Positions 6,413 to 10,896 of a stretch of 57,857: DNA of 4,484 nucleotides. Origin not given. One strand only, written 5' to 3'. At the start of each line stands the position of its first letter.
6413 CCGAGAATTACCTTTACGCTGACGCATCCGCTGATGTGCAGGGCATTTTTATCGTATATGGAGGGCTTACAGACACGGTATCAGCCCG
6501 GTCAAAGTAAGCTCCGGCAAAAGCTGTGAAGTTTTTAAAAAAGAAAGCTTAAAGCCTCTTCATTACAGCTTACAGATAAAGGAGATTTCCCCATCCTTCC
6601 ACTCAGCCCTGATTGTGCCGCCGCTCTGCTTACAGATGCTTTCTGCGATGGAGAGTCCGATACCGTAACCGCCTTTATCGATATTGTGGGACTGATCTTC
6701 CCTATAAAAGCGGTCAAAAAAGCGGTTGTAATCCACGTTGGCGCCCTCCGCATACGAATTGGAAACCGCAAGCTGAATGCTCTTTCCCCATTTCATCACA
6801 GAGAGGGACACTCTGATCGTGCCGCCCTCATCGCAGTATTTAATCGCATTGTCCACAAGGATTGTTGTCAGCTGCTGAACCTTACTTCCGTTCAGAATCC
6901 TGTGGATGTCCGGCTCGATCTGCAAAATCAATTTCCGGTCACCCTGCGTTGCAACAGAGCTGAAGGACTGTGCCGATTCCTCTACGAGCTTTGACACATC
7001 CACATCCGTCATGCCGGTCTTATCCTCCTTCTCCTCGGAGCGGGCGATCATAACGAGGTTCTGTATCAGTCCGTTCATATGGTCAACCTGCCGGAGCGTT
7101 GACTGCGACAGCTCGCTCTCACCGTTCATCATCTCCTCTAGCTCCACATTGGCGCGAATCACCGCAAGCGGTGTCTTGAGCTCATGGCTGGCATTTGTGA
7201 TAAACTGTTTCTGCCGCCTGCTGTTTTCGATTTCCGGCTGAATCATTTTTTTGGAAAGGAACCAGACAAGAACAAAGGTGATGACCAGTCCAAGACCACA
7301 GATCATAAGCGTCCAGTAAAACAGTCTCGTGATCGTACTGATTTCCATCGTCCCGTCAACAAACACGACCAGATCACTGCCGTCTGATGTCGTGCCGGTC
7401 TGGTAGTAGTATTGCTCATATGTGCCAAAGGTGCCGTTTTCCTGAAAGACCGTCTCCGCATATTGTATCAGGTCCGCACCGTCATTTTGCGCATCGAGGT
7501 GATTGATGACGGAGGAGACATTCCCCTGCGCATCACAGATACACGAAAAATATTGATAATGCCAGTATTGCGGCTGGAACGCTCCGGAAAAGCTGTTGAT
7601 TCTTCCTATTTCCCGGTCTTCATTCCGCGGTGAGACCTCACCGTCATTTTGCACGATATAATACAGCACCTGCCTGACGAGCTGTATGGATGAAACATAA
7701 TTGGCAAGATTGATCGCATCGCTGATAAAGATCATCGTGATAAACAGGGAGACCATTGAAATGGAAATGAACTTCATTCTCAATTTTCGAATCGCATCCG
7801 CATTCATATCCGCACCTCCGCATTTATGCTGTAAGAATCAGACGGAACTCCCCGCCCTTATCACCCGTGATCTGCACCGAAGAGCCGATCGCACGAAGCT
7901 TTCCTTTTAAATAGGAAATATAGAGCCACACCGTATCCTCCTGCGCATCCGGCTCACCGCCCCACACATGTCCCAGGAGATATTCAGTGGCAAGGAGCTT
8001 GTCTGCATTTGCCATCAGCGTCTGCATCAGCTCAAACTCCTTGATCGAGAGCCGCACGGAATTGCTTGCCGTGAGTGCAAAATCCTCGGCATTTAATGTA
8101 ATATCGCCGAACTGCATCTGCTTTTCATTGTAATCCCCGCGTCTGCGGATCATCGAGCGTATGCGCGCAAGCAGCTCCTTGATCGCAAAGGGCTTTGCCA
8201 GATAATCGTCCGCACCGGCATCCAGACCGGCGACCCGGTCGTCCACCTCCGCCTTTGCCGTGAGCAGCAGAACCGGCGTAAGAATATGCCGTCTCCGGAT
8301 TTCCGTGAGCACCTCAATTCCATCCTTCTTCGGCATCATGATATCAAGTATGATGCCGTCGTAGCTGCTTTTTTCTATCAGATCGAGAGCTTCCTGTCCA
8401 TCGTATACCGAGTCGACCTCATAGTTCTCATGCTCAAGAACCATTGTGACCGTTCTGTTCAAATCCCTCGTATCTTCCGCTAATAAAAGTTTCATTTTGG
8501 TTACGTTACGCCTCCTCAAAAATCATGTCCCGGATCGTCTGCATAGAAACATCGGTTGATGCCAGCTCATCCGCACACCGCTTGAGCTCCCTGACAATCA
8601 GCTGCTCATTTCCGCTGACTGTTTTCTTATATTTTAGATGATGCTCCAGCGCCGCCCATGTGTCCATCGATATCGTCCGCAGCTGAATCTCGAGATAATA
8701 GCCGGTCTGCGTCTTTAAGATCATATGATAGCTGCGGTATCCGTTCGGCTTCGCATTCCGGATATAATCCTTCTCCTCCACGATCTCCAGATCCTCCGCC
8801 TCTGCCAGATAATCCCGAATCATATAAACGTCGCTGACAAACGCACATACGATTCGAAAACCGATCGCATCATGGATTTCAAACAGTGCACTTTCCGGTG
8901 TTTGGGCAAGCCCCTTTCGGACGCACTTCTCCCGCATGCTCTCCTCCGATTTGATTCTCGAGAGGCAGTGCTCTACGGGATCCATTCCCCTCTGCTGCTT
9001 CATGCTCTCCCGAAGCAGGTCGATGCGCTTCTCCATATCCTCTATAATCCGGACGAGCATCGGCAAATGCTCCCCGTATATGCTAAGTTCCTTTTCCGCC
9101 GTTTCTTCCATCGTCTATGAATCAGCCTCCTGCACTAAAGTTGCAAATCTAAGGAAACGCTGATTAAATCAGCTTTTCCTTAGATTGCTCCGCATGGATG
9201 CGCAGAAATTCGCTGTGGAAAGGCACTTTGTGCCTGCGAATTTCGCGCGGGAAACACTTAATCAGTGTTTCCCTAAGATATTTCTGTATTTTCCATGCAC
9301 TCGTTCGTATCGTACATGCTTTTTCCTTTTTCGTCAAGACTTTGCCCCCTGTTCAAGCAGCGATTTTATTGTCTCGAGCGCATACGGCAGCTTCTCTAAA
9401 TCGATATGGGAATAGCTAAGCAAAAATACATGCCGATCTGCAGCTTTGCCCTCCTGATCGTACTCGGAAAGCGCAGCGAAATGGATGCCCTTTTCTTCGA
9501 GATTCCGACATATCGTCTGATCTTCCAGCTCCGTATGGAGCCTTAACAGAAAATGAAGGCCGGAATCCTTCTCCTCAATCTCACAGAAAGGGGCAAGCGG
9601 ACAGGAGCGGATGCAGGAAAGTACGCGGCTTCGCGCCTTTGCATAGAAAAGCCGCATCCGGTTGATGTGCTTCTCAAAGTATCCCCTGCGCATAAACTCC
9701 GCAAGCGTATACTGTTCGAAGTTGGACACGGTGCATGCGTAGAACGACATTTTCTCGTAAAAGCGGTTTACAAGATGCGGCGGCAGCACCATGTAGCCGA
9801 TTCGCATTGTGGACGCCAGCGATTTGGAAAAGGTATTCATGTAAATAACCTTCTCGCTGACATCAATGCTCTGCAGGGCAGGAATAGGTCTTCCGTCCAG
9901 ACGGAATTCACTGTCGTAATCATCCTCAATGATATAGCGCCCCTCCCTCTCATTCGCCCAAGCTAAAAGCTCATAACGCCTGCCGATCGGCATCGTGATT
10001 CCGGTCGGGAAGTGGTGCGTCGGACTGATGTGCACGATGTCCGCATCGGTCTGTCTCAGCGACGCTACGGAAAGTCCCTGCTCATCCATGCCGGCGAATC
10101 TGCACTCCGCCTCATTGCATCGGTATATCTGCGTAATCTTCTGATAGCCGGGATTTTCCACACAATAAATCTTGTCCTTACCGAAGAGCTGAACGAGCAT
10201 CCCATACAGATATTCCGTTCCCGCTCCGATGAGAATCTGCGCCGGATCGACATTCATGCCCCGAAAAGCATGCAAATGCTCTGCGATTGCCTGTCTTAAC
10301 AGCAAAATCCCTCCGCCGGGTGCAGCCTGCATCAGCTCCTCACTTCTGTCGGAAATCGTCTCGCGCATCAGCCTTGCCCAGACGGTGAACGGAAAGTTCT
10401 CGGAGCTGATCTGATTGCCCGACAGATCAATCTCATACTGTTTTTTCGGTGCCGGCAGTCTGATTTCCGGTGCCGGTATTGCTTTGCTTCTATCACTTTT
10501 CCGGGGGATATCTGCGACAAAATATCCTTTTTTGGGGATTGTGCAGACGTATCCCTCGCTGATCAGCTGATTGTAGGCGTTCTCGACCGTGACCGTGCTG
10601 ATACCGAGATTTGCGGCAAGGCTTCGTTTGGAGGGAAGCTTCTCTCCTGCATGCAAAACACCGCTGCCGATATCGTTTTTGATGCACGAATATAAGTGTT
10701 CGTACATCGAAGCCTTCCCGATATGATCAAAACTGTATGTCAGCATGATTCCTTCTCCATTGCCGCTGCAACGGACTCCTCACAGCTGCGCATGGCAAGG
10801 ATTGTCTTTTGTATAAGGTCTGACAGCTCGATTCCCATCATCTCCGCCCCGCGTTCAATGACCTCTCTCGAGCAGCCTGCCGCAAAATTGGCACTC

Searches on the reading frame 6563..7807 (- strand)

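Call 65: search_protein_families(library=pfam, proteins=[window:6563-7807:-], max_evalue=1e-8)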
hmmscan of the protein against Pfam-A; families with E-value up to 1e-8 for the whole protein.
window:6563-7807:- (414 aa): 2 families
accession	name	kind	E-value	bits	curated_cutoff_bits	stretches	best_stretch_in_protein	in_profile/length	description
PF02518.31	HATPase_c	-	7e-14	52.6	26.4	1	309-404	5-96/111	Histidine kinase-, DNA gyrase B-, and HSP90-like ATPase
PF00512.31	HisKA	-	9.6e-12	45.2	26.9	1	199-259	2-65/66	His Kinase A (phospho-acceptor) domain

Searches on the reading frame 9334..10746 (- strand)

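Call 65: search_protein_families(library=pfam, proteins=[window:9334-10746:-], max_evalue=1e-8)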
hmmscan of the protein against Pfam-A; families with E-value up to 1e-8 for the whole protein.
window:9334-10746:- (470 aa): 2 families
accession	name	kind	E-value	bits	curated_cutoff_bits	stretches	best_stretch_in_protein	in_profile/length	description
PF00392.27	GntR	-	3.8e-15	55.7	27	1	15-77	2-64/64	Bacterial regulatory proteins, gntR family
PF00155.27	Aminotran_1_2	-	1.2e-14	54.7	19.7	1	106-428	4-335/361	Aminotransferase class I and II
